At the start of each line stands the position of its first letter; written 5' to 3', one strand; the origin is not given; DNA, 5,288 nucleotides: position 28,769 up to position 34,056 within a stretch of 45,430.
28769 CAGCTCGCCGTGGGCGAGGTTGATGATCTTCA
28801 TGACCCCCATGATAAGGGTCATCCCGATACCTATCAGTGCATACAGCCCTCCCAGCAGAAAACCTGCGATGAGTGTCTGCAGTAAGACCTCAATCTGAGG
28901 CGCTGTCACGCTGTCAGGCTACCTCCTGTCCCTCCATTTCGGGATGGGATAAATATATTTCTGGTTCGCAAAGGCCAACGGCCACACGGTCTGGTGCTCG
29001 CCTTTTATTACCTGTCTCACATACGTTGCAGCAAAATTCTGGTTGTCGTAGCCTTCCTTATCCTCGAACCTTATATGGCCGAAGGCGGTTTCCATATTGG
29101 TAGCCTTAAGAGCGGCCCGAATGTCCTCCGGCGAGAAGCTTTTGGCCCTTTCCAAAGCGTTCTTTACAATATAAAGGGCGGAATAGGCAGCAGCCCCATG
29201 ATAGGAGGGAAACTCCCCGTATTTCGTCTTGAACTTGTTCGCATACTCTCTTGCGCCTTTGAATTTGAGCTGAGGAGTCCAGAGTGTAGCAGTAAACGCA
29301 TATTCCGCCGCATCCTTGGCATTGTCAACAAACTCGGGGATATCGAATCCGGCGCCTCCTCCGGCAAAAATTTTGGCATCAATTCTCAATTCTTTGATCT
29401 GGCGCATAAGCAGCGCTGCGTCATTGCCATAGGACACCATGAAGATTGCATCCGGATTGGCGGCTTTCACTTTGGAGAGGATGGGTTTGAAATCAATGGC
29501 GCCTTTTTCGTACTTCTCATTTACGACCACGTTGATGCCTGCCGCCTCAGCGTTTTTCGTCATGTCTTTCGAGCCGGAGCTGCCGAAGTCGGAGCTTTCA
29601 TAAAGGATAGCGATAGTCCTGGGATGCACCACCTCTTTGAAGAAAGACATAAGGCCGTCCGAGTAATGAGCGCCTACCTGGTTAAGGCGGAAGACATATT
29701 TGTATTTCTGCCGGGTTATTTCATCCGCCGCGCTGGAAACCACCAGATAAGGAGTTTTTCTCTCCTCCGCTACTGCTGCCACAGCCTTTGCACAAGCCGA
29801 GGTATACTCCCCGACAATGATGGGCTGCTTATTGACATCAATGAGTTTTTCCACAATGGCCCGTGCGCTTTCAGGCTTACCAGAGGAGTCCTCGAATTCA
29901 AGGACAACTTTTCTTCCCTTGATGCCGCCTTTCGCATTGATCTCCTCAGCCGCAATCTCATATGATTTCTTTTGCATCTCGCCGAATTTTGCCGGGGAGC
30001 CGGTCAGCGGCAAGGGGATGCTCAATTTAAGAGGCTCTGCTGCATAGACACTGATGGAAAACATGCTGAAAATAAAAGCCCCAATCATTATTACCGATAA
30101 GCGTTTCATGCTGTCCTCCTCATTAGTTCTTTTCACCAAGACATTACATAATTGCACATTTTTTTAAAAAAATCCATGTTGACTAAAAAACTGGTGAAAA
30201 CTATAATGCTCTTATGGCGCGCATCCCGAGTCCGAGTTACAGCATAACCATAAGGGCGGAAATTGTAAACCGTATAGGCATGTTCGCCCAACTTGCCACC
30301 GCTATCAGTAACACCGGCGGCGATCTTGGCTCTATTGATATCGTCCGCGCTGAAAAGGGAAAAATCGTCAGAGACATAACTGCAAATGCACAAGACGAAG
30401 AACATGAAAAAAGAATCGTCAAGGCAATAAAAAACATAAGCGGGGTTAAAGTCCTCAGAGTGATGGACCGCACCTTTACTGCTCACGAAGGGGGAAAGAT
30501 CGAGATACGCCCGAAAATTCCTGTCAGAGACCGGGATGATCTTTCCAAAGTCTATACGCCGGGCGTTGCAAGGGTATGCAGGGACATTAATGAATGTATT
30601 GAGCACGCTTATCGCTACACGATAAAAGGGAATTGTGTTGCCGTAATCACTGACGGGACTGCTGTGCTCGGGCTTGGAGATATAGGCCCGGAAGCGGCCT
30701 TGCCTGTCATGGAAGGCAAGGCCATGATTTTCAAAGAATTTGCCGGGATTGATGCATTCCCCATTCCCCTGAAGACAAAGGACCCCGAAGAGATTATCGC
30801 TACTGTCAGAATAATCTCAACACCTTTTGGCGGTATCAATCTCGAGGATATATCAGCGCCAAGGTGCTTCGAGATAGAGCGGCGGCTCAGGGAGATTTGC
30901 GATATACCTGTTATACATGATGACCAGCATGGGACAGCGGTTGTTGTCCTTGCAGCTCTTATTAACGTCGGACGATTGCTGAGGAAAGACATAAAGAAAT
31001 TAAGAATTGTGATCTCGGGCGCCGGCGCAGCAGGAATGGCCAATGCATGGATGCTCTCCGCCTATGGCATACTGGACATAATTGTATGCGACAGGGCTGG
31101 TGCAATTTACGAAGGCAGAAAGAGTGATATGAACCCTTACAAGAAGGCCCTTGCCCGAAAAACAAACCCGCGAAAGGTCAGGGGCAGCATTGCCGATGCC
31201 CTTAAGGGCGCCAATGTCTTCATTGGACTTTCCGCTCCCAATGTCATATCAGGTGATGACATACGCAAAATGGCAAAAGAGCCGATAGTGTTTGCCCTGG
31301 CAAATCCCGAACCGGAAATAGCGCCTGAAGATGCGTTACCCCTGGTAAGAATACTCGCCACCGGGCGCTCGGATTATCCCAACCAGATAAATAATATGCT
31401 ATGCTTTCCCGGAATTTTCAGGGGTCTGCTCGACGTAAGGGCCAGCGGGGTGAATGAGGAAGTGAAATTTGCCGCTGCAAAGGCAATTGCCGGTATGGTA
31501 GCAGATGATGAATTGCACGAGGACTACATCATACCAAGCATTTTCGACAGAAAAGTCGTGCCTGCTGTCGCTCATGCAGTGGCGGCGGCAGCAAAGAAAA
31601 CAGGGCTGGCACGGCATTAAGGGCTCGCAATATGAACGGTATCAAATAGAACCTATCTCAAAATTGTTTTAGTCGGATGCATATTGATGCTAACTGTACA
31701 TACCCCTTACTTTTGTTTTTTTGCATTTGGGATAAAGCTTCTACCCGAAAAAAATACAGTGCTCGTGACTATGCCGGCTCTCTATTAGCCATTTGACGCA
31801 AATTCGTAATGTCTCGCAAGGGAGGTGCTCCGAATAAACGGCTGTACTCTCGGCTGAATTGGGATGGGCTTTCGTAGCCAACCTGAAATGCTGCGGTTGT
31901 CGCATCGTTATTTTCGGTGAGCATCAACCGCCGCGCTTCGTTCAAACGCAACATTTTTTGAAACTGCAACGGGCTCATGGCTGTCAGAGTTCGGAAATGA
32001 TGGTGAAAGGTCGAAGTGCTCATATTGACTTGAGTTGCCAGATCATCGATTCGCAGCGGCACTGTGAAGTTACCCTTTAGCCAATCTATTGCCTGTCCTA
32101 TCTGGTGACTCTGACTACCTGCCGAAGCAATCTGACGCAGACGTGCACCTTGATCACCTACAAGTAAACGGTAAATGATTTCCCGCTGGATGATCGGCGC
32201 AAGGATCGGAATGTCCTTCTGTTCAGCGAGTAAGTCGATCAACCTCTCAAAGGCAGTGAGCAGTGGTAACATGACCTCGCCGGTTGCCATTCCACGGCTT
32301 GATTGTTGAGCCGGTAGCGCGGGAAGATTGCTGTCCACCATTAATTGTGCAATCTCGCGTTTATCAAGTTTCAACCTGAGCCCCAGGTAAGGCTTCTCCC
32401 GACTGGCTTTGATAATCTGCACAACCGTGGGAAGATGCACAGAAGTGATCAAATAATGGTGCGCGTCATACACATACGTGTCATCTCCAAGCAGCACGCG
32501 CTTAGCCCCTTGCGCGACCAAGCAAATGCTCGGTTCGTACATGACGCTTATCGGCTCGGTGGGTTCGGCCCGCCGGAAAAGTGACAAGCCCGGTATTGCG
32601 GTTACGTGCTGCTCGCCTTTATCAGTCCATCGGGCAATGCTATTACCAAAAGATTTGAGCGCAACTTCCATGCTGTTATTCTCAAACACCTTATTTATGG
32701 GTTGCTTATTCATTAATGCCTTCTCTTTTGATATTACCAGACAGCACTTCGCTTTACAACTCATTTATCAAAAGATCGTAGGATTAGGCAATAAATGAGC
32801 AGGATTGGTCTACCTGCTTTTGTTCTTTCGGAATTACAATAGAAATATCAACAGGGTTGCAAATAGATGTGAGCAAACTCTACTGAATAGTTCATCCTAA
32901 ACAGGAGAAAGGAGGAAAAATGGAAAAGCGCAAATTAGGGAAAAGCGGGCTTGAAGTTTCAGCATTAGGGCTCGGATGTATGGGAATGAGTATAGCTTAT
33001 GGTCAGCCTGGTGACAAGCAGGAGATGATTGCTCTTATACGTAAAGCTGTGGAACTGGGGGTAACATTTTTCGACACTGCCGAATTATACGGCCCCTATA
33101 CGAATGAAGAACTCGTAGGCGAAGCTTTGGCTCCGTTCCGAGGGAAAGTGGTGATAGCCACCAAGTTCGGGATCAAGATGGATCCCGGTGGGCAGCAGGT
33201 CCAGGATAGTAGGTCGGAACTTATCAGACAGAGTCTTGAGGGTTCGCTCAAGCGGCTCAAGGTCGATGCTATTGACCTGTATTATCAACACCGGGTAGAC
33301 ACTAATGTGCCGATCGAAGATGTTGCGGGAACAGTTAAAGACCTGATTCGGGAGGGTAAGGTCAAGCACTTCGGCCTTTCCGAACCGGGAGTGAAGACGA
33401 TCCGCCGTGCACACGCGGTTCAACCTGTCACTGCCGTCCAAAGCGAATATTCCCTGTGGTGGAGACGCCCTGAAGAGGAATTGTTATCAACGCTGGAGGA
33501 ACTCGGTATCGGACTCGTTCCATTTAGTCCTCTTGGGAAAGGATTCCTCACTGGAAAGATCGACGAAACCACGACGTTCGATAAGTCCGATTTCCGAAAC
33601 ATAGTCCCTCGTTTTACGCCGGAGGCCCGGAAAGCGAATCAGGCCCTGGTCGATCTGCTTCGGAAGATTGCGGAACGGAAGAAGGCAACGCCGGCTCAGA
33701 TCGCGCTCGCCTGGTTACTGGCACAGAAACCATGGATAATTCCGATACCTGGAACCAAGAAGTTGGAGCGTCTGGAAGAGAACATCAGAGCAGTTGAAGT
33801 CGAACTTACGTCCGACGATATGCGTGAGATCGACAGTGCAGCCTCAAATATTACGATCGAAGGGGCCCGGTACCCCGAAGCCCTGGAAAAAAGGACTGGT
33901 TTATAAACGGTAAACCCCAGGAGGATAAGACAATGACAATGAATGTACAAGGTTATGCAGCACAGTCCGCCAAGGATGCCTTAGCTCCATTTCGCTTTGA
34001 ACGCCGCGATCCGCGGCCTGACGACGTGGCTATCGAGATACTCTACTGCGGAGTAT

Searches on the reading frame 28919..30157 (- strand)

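Call 47: search_protein_families(library=pfam, proteins=[window:28919-30157:-], max_evalue=0.00001)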
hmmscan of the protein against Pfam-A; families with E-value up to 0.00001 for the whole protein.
window:28919-30157:- (412 aa): 3 families
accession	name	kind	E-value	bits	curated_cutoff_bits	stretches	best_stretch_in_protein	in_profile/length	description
PF13458.12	Peripla_BP_6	-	6.1e-69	233.7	31.7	1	44-385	3-341/343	Periplasmic binding protein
PF01094.35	ANF_receptor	-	5.3e-26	91.9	25.4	1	64-366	4-336/353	Receptor family ligand binding region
PF13433.12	Peripla_BP_5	-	4.3e-24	85.7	27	1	49-370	7-326/363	Periplasmic binding protein domain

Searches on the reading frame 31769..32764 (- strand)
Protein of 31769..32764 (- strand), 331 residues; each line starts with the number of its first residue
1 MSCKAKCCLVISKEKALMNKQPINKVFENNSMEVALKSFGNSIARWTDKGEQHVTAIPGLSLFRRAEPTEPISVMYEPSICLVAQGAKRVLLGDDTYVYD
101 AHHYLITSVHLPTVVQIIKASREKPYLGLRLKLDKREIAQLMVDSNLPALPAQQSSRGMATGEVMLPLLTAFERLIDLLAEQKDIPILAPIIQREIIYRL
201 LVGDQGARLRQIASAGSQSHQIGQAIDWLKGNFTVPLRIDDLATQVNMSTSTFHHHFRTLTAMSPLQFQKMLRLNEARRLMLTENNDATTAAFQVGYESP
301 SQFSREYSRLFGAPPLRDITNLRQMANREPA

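Call 46: search_protein_families(library=pfam, proteins=[window:31769-32764:-], max_evalue=0.00001)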
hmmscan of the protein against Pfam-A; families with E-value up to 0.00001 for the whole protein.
window:31769-32764:- (331 aa): 3 families
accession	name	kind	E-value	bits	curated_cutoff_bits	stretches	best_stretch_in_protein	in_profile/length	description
PF06719.19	AraC_N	-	2.5e-57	193.1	24.2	1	56-208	1-150/150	AraC-type transcriptional regulator N-terminus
PF12833.13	HTH_18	-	2.2e-19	69.9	33.6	1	242-315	1-74/80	Helix-turn-helix domain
PF00165.29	HTH_AraC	-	1.7e-09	38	26.6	0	236-269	8-41/42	Bacterial regulatory helix-turn-helix proteins, AraC family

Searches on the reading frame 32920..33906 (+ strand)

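Call 47: search_protein_families(library=pfam, proteins=[window:32920-33906:+], max_evalue=0.00001)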
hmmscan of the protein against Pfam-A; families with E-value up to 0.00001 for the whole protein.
window:32920-33906:+ (328 aa): 1 family
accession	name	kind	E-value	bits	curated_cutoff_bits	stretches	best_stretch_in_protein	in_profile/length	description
PF00248.27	Aldo_ket_red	-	2e-80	270.4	24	1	16-307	2-289/291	Aldo/keto reductase family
